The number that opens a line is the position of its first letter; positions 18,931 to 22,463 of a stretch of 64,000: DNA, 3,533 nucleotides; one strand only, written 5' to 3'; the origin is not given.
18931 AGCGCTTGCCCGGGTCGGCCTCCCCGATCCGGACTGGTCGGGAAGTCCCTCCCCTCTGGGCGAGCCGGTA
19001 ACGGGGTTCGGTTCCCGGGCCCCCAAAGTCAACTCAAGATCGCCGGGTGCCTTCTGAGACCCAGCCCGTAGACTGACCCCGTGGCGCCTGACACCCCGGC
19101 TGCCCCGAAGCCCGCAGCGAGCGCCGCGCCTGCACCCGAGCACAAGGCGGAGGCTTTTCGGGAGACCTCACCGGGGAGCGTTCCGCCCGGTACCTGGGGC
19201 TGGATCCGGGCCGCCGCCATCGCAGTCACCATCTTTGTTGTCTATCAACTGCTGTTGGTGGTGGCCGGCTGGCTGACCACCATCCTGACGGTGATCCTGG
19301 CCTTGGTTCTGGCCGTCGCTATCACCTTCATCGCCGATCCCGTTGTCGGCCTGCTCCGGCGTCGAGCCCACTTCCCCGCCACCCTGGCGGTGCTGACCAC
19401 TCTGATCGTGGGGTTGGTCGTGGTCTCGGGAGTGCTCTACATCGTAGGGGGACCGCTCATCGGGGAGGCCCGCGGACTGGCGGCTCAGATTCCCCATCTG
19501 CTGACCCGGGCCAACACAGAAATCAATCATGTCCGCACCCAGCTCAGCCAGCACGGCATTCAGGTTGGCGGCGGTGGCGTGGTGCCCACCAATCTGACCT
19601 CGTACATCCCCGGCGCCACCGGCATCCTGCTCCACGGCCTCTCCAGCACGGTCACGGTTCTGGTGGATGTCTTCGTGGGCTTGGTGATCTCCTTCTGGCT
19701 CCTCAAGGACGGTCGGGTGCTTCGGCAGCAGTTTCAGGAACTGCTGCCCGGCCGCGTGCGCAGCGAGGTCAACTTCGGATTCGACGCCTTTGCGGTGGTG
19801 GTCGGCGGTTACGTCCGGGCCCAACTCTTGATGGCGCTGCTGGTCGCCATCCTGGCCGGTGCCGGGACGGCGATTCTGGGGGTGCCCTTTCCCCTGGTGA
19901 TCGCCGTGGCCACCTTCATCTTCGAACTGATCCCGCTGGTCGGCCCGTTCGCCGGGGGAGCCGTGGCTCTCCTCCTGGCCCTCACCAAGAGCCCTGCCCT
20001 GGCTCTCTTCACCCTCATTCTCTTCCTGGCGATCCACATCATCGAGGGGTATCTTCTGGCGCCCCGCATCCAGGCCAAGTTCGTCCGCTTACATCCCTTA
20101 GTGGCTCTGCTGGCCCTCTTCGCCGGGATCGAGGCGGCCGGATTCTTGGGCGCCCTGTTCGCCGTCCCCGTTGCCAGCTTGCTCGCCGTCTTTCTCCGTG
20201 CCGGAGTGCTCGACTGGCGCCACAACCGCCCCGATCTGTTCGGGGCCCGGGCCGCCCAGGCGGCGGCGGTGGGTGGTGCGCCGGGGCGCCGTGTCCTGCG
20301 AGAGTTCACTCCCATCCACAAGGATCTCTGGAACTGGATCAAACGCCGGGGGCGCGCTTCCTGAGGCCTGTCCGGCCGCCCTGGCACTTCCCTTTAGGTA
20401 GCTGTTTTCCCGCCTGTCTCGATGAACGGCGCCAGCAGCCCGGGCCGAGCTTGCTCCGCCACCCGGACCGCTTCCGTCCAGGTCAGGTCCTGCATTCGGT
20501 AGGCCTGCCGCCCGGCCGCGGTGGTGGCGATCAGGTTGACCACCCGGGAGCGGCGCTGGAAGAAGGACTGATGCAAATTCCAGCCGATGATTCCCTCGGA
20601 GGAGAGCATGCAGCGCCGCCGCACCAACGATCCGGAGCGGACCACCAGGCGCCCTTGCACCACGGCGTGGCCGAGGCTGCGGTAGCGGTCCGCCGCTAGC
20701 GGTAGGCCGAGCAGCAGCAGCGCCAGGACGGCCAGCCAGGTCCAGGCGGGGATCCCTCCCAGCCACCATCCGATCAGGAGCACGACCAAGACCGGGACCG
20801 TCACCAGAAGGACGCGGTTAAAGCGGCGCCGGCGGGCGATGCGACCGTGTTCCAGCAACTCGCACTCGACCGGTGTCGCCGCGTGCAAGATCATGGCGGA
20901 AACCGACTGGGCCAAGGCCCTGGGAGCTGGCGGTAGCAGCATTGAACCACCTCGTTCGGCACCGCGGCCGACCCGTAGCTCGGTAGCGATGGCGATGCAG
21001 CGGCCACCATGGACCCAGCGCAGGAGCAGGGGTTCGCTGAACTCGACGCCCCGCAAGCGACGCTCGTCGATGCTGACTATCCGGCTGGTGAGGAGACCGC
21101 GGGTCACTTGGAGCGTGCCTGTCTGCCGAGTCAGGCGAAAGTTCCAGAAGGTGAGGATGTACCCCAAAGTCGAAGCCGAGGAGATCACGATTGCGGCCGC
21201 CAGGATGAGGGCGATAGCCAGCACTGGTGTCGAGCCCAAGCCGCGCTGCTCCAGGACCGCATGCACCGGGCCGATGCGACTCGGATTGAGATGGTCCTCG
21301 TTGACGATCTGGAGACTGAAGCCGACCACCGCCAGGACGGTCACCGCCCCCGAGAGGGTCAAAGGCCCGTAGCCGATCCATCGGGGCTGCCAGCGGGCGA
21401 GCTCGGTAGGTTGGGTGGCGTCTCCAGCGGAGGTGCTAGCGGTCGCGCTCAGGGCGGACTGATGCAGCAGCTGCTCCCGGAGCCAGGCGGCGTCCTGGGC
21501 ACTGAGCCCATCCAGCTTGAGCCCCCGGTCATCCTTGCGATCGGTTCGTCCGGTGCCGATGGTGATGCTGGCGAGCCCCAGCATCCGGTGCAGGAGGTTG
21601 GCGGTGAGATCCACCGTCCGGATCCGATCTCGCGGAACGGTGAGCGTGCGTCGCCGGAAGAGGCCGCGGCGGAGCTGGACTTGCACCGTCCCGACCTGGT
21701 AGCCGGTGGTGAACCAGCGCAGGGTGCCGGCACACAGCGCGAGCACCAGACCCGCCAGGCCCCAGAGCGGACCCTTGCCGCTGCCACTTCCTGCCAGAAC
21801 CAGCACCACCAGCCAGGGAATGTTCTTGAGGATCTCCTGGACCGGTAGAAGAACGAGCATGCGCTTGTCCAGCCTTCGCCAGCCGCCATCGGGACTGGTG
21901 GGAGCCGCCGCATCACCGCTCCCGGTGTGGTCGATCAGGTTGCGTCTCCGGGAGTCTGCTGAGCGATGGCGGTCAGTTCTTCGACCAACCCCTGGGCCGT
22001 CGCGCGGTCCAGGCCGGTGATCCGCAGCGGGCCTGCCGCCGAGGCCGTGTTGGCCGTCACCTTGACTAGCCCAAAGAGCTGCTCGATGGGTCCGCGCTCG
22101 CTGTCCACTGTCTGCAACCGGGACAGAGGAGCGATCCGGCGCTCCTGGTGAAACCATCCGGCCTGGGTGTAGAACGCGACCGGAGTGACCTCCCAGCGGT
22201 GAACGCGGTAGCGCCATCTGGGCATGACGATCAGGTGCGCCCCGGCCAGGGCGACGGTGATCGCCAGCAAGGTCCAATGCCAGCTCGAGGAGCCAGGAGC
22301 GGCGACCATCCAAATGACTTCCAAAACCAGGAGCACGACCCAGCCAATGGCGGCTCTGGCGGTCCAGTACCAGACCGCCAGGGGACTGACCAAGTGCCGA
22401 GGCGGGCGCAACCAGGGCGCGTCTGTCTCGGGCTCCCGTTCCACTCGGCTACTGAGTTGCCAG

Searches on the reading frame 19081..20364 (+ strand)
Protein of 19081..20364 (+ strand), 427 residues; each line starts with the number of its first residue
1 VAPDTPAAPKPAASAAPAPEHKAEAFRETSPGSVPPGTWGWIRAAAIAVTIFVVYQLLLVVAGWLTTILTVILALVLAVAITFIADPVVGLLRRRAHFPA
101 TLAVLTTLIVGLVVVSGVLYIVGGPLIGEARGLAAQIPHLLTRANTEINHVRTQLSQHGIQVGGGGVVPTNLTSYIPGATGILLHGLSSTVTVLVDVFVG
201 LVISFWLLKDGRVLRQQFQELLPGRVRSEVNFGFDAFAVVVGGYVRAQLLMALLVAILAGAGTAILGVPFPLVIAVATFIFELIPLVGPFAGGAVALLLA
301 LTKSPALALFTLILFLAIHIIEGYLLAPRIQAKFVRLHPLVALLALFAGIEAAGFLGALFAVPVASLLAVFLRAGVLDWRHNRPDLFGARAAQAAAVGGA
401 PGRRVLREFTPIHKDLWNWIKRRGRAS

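Call 103: search_protein_families(library=pfam, proteins=[window:19081-20364:+], max_evalue=0.00001)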
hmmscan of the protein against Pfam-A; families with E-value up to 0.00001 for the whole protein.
window:19081-20364:+ (427 aa): 1 family
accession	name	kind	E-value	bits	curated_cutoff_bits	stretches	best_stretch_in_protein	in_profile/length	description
PF01594.21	AI-2E_transport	-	4.1e-53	181.1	34.3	1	51-374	3-325/327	AI-2E family transporter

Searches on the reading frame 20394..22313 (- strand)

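Call 103: search_protein_families(library=pfam, proteins=[window:20394-22313:-], max_evalue=0.00001)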
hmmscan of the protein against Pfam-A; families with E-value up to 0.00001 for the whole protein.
window:20394-22313:- (639 aa): 1 family
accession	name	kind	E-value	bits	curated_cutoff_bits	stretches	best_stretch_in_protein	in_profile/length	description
PF03703.20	bPH_2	-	1.1e-23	83.7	22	1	200-282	1-78/78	Bacterial PH domain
